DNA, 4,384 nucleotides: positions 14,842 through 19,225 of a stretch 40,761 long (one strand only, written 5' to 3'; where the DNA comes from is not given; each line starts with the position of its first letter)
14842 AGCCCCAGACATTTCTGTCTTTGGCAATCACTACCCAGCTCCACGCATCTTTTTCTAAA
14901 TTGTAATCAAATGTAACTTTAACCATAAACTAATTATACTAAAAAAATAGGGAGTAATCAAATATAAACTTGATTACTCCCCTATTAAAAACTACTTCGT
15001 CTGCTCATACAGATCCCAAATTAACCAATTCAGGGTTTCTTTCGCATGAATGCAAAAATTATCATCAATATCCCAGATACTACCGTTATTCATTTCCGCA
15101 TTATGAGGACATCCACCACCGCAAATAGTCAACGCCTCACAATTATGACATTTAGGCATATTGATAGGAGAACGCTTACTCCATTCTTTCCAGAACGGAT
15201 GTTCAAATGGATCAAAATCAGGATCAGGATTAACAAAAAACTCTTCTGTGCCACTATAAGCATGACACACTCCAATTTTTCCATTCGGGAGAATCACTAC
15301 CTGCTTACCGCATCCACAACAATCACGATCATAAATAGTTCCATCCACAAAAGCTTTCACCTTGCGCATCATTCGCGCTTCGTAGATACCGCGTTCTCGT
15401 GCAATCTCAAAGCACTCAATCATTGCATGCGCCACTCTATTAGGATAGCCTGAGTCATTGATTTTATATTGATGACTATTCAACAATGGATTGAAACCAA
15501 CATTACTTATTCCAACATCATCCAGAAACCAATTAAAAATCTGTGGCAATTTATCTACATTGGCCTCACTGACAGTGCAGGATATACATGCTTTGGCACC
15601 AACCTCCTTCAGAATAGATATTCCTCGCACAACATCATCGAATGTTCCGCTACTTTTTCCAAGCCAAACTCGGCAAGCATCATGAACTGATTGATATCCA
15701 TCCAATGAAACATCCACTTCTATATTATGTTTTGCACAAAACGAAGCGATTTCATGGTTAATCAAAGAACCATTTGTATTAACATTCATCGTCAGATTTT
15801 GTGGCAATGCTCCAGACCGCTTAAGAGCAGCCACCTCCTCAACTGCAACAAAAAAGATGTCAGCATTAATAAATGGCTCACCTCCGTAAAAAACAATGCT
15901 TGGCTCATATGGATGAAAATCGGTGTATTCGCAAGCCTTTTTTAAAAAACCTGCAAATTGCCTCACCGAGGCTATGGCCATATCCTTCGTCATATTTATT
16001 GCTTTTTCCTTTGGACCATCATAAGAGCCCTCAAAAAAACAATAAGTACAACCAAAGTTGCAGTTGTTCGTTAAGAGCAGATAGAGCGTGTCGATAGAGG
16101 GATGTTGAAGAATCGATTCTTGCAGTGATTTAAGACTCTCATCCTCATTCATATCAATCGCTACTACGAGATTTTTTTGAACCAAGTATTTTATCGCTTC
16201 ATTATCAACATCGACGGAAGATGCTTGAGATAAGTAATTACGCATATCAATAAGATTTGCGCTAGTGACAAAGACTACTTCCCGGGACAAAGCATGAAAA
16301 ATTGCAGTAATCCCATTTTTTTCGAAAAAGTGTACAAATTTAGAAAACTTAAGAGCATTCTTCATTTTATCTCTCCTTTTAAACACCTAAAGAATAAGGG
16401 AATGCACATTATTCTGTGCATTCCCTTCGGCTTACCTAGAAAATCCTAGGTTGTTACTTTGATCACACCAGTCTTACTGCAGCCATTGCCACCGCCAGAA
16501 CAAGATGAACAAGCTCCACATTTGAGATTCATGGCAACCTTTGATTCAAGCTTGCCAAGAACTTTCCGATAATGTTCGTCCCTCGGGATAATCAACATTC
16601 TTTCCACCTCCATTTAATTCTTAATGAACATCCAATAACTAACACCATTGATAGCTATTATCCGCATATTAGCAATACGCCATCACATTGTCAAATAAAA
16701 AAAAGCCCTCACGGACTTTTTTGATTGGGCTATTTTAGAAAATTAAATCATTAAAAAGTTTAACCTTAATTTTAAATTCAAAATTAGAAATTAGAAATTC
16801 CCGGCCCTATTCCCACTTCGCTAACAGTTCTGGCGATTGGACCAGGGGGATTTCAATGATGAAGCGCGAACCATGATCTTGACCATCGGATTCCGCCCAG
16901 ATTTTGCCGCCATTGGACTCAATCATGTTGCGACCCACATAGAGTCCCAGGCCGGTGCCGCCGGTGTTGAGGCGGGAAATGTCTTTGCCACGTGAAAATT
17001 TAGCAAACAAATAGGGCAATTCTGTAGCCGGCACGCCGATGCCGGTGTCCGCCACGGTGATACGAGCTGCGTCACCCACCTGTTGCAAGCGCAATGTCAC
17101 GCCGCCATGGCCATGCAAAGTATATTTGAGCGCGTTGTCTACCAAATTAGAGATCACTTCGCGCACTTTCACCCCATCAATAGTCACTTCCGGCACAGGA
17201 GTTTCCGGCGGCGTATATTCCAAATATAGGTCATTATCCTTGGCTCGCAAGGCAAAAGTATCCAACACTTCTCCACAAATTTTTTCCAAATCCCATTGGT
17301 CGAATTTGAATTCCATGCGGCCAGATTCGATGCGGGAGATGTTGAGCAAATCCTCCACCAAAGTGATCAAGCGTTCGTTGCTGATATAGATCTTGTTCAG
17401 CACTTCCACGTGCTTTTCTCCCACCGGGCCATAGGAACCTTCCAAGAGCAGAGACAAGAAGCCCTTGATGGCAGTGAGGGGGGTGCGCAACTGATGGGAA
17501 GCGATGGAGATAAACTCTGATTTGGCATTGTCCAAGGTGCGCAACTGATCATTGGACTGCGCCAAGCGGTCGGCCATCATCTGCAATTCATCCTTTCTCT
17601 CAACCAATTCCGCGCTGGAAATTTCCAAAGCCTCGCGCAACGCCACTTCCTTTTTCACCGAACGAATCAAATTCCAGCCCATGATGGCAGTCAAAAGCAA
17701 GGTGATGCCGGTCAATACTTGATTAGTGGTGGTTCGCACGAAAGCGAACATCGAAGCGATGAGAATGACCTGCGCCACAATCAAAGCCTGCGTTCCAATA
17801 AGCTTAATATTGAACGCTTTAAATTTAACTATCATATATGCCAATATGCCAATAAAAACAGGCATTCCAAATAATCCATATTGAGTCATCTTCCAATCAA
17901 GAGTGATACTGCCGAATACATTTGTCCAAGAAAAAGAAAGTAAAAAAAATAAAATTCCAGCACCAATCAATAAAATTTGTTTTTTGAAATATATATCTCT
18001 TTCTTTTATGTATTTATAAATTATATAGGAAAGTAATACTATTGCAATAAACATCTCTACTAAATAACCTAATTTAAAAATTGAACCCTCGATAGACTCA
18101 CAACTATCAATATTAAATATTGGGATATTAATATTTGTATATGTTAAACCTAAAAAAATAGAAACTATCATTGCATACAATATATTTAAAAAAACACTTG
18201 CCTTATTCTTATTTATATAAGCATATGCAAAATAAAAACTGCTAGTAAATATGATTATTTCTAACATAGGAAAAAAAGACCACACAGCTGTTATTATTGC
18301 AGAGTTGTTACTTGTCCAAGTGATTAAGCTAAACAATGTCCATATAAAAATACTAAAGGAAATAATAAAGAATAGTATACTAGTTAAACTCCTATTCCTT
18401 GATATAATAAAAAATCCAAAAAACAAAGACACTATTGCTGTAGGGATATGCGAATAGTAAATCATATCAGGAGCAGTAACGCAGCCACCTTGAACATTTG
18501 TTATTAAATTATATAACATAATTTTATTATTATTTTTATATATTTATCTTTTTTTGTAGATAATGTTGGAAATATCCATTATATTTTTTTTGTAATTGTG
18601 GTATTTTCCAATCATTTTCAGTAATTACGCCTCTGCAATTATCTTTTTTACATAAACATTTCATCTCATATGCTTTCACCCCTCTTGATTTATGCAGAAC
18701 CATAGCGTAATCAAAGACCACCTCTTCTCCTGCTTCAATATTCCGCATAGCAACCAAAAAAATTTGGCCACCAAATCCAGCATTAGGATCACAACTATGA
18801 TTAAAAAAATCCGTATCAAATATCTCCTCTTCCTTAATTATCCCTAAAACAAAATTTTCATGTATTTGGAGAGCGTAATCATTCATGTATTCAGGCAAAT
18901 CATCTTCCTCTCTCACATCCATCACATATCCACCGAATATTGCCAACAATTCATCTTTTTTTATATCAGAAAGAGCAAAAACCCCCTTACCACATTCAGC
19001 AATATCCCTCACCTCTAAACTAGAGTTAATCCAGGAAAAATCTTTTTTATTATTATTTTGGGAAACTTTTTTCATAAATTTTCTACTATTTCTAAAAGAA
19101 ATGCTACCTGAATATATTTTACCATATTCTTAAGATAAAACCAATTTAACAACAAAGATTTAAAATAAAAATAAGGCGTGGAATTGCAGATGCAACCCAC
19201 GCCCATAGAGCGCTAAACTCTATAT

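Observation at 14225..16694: Compact radical-SAM/SPASM RiPP-like cassette (Cys-rich peptide + maturase + HExxH protein) in a reduced-genome background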

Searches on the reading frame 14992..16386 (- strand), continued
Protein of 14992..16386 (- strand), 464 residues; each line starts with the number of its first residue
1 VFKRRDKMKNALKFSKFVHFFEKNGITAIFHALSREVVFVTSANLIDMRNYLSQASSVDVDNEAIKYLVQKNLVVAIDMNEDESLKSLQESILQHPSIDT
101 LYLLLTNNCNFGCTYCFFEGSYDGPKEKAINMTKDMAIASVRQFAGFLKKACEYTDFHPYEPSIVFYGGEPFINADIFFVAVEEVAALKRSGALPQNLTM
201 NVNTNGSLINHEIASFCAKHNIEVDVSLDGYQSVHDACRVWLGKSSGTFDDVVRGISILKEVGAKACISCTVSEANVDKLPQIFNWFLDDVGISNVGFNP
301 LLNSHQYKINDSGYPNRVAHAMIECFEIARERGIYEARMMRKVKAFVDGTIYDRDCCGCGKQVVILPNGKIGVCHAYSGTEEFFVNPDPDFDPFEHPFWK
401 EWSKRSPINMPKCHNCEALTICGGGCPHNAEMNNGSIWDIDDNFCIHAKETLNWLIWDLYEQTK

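Call 67: fold_search(model_id=the predicted structure, library=pdb)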
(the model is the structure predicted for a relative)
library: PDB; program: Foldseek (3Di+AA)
matches with E <= 10: 1460; with E <= 0.001: 96
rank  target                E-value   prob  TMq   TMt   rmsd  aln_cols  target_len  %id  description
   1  5why_A                9.4e-20  1.00  0.69  0.75   6.7       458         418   20  Structural Insights into Thioether Bond Formation in the Biosynthesis of Sactipeptides (released 2017-07-26)
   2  5why_B                1.2e-19  1.00  0.69  0.74   6.7       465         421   20  Structural Insights into Thioether Bond Formation in the Biosynthesis of Sactipeptides (released 2017-07-26)
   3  5wgg_A                1.6e-19  1.00  0.74  0.76   5.1       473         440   19  Structural Insights into Thioether Bond Formation in the Biosynthesis of Sactipeptides (released 2017-07-26)
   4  8vpo                  6.5e-19  1.00  0.69  0.70   5.4       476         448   21  X-Ray Crystal Structure of TigE from Paramaledivibacter caminithermalis (released 2024-02-07)
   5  4k37_B                3.9e-15  1.00  0.65  0.79   3.9       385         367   19  Native anSMEcpe with bound AdoMet (released 2013-05-08)
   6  4k37_A                2.7e-14  1.00  0.62  0.77   4.4       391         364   19  Native anSMEcpe with bound AdoMet (released 2013-05-08)
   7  4k38_A                3.9e-14  1.00  0.64  0.78   4.2       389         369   18  Native anSMEcpe with bound AdoMet and Kp18Cys peptide (released 2013-05-08)
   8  4k36_A                5.4e-14  1.00  0.64  0.76   3.9       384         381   18  His6 tagged anSMEcpe with bound AdoMet (released 2013-05-08)
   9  4k39_B                8.2e-14  1.00  0.62  0.78   4.2       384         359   18  Native anSMEcpe with bound AdoMet and Cp18Cys peptide (released 2013-05-08)
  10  4k38_B                1.7e-13  1.00  0.64  0.79   3.9       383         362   20  Native anSMEcpe with bound AdoMet and Kp18Cys peptide (released 2013-05-08)
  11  4k39_A                1.8e-13  1.00  0.62  0.77   4.5       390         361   19  Native anSMEcpe with bound AdoMet and Cp18Cys peptide (released 2013-05-08)
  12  5v1q_B                1.8e-13  1.00  0.51  0.53  14.3       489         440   16  Crystal structure of Streptococcus suis SuiB (released 2017-08-30)
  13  9gm3_C                1.9e-13  1.00  0.65  0.78   4.1       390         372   18  Crystal structure of the complex formed between the radical SAM protein ChlB and the leader region of its precursor su (released 2025-06-25)
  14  9gmc_A                2.3e-13  1.00  0.64  0.77   4.1       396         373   17  Crystal structure of the complex formed between the radical SAM protein ChlB and the R3A mutant of ChlA (released 2025-06-25)
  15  9gm3_A                2.7e-13  1.00  0.65  0.78   3.8       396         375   16  Crystal structure of the complex formed between the radical SAM protein ChlB and the leader region of its precursor su (released 2025-06-25)
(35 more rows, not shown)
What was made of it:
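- On Radical SAM/SPASM RiPP maturase: The fold matches CteB and anSME over the SPASM region (call 67).
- Foldseek gives CteB TM 0.74 over 473 columns, against 383-391 columns for anSME (call 67).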

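Call 70: search_protein_families(library=phrogs, proteins=[L111:5961-6686:+], max_evalue=0.1)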
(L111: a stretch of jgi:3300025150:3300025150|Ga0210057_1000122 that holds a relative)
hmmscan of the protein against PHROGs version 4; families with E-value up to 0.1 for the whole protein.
L111:5961-6686:+ (241 aa): 0 families

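Call 84: search_protein_families(library=padloc, proteins=[window:14992-16365:-], max_evalue=0.01)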
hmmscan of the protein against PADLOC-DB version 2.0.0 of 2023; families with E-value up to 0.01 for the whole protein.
window:14992-16365:- (457 aa): 2 families
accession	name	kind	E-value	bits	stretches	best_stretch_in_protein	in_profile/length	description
PDLC02903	pVip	-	1.5e-12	45.5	1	95-272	3-152/257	Viperins not associated with kinases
PDLC02904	pVip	-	8e-10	36.7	1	97-271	8-155/262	Viperins associated with kinases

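Call 91: find_encoding_contigs(protein=P0002, flank=3000, max_places=2)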
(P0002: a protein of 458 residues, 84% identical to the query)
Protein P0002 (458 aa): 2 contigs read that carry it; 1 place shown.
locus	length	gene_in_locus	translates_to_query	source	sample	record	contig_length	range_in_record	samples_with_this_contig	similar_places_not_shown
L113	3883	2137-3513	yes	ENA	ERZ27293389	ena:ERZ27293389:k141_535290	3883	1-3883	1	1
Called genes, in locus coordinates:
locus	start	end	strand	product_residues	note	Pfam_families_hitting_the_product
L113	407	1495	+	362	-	PF01820:Dala_Dala_lig_N, PF01071:GARS_A (weak), PF02222:ATP-grasp, PF02786:CPSase_L_D2, PF07478:Dala_Dala_lig_C, PF13535:ATP-grasp_4 (weak)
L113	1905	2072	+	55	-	-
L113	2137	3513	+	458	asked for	PF04055:Radical_SAM, PF13353:Fer4_12 (faint)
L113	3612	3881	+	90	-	?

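Call 92: find_encoding_contigs(protein=P0003, flank=5000, max_places=2)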
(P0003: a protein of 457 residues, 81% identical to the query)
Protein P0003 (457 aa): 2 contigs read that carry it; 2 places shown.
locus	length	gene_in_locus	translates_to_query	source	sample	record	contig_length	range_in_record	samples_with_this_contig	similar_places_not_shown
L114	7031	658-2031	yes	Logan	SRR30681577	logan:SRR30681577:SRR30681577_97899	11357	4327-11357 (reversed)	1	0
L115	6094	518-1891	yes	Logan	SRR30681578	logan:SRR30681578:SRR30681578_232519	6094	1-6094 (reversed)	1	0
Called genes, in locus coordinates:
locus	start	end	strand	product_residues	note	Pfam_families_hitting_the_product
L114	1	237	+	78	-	?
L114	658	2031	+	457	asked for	PF04055:Radical_SAM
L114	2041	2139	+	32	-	-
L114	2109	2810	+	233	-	-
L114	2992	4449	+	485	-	PF04055:Radical_SAM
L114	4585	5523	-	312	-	PF01636:APH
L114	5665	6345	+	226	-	-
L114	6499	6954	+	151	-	PF00856:SET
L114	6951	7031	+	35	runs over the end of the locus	-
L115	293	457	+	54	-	-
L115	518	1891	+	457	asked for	PF04055:Radical_SAM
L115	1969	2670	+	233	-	-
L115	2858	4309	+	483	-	PF04055:Radical_SAM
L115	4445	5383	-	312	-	PF01636:APH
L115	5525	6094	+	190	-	?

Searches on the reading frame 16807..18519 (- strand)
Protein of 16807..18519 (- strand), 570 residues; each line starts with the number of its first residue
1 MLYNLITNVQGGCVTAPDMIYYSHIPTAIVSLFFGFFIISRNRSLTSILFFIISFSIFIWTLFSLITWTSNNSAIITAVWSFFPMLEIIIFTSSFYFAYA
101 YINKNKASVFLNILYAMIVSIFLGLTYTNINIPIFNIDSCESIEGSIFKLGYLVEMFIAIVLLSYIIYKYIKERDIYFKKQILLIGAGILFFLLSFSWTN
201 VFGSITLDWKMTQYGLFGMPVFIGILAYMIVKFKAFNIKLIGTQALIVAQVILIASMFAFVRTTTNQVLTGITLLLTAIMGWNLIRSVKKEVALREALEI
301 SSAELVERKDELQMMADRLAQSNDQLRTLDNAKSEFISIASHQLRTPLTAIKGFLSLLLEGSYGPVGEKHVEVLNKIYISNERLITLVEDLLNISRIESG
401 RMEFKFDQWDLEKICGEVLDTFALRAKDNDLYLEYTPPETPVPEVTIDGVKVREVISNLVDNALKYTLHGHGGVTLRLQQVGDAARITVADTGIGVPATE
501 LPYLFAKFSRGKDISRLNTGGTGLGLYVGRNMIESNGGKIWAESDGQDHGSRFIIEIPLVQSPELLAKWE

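Call 37: search_protein_families(library=pfam, proteins=[window:16807-18519:-], max_evalue=0.001)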
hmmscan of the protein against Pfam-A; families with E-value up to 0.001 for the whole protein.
window:16807-18519:- (570 aa): 3 families
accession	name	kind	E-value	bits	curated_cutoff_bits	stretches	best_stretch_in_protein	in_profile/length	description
PF02518.31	HATPase_c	-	2.1e-24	86.5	26.4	1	448-560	2-110/111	Histidine kinase-, DNA gyrase B-, and HSP90-like ATPase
PF00512.31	HisKA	-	4.1e-19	68.8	26.9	1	332-400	1-66/66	His Kinase A (phospho-acceptor) domain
PF16927.11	HisKA_7TM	-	0.00042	20.6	28.6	1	27-238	5-222/224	N-terminal 7TM region of histidine kinase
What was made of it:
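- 16807..18519 (-): Sensor histidine kinase (570 aa; multi-TM N-terminus, HisKA, HATPase_c). It is the upstream neighbour, and its 3' end forms part of the flanking repeat. Pfam hits in call 37.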

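Call 48: find_homologous_proteins(query=window:16807-18519:-, max_evalue=1e-30)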
Query window:16807-18519:- (570 aa): 4344 proteins with E <= 1e-30 among 8000 candidates; the best 120 are listed.
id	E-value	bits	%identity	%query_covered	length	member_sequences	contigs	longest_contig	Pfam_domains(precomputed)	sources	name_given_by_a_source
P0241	0.0e+0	1249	100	100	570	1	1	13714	PF02518.32,PF00512.32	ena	-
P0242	1.8e-293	992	100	80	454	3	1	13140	PF02518.32,PF00512.32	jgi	jgi:signal transduction histidine kinase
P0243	2.0e-228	778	63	97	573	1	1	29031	PF02518.32,PF00512.32,PF16927.12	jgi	jgi:signal transduction histidine kinase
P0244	1.0e-226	772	63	99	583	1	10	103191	PF02518.32,PF00512.32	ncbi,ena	-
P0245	2.2e-224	764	63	100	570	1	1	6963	PF02518.32,PF00512.32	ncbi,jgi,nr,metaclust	ncbi:MAG: two-component sensor histidine kinase [uncultured bacterium]|nr:MAG: two-component sensor 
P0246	1.3e-213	729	60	100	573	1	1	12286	PF02518.32,PF00512.32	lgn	-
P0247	1.0e-198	680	57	100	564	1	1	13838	PF02518.32,PF00512.32,PF16927.12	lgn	-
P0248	3.0e-190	652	56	100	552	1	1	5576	PF02518.32,PF00512.32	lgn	-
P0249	5.7e-189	647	56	97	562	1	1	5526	PF02518.32,PF00512.32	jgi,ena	-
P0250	6.6e-189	647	55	100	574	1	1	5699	PF02518.32,PF00512.32,PF16927.12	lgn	-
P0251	4.4e-187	641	55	97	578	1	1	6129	PF02518.32,PF00512.32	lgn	-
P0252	7.7e-187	640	55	99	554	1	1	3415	PF02518.32,PF00512.32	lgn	-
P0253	6.9e-185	634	56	100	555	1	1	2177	PF02518.32,PF00512.32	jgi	-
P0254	1.3e-183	630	78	62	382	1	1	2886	PF02518.32,PF00512.32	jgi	jgi:signal transduction histidine kinase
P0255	4.5e-183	628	54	98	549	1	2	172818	PF02518.32,PF00512.32,PF16927.12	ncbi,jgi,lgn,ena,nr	ncbi:MAG TPA: ATP-binding protein [Candidatus Moranbacteria bacterium]|nr:ATP-binding protein [Candi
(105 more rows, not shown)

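Call 49: find_encoding_contigs(protein=P0241, flank=10000, max_places=4)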
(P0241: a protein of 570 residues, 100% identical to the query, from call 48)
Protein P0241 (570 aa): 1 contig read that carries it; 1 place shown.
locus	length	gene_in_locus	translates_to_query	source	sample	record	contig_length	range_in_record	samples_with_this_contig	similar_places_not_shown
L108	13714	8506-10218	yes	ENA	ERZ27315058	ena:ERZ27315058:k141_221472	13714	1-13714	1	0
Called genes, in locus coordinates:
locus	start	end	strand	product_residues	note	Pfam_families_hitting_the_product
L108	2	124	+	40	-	?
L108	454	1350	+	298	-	-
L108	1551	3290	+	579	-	PF00664:ABC_membrane, PF00005:ABC_tran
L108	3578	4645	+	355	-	PF02675:AdoMet_dc, PF17284:Spermine_synt_N, PF05175:MTS (weak), PF01564:Spermine_synth, PF13649:Methyltransf_25 (faint)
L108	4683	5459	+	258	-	PF17284:Spermine_synt_N, PF01564:Spermine_synth, PF05175:MTS, PF13847:Methyltransf_31 (weak)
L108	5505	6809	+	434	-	PF01071:GARS_A, PF02843:GARS_C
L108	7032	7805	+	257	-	-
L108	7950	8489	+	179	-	PF00856:SET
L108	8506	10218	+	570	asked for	PF00512:HisKA, PF02518:HATPase_c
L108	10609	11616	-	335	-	PF04055:Radical_SAM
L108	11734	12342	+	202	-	PF13489:Methyltransf_23, PF13847:Methyltransf_31, PF08241:Methyltransf_11, PF08242:Methyltransf_12, PF13649:Methyltransf_25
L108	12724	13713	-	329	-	?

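Call 50: find_encoding_contigs(protein=P0242, flank=10000, max_places=4)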
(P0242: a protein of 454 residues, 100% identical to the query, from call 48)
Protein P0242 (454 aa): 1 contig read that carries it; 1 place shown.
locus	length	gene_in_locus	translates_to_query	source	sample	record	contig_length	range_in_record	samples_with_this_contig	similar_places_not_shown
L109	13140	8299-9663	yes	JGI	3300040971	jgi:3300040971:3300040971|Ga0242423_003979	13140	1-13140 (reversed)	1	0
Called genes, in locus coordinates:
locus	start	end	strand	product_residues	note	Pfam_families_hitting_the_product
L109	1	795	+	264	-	?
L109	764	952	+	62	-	-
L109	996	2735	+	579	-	PF00664:ABC_membrane, PF00005:ABC_tran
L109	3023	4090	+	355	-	PF02675:AdoMet_dc, PF17284:Spermine_synt_N, PF05175:MTS (weak), PF01564:Spermine_synth, PF13649:Methyltransf_25 (faint)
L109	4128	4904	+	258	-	PF17284:Spermine_synt_N, PF01564:Spermine_synth, PF05175:MTS, PF13847:Methyltransf_31 (weak)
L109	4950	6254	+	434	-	PF01071:GARS_A, PF02843:GARS_C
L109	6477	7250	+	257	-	-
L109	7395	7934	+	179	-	PF00856:SET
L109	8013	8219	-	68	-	-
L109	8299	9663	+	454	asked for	PF00512:HisKA, PF02518:HATPase_c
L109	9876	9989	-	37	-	-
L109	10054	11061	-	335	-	PF04055:Radical_SAM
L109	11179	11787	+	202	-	PF13489:Methyltransf_23, PF13847:Methyltransf_31, PF08241:Methyltransf_11, PF08242:Methyltransf_12, PF13649:Methyltransf_25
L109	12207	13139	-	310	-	?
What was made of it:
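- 16807..18519 (-): An identical protein occurs on sibling contigs L108/L109 (calls 48-50).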

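Call 84: search_protein_families(library=padloc, proteins=[window:16807-18519:-], max_evalue=0.01)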
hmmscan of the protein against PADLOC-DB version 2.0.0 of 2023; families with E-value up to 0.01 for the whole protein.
window:16807-18519:- (570 aa): 1 family
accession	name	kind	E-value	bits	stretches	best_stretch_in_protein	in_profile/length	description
PDLC04647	PDC-M43B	-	4e-08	30.7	1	396-545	175-320/347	-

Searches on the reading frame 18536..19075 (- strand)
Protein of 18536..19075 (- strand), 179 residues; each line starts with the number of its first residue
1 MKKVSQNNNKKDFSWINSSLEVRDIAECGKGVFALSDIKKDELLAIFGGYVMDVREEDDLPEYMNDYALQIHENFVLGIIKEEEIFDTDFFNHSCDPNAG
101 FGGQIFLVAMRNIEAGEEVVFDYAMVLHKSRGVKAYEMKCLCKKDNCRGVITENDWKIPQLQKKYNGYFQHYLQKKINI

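Call 37: search_protein_families(library=pfam, proteins=[window:18536-19075:-], max_evalue=0.001)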
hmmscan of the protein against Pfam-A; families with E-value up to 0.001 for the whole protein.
window:18536-19075:- (179 aa): 1 family
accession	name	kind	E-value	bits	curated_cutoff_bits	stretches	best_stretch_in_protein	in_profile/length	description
PF00856.33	SET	-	6.9e-15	55.8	22.4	1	29-123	1-104/105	SET domain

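Call 84: search_protein_families(library=padloc, proteins=[window:18536-19075:-], max_evalue=0.01)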
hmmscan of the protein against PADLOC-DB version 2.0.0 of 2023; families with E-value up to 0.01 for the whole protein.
window:18536-19075:- (179 aa): 0 families
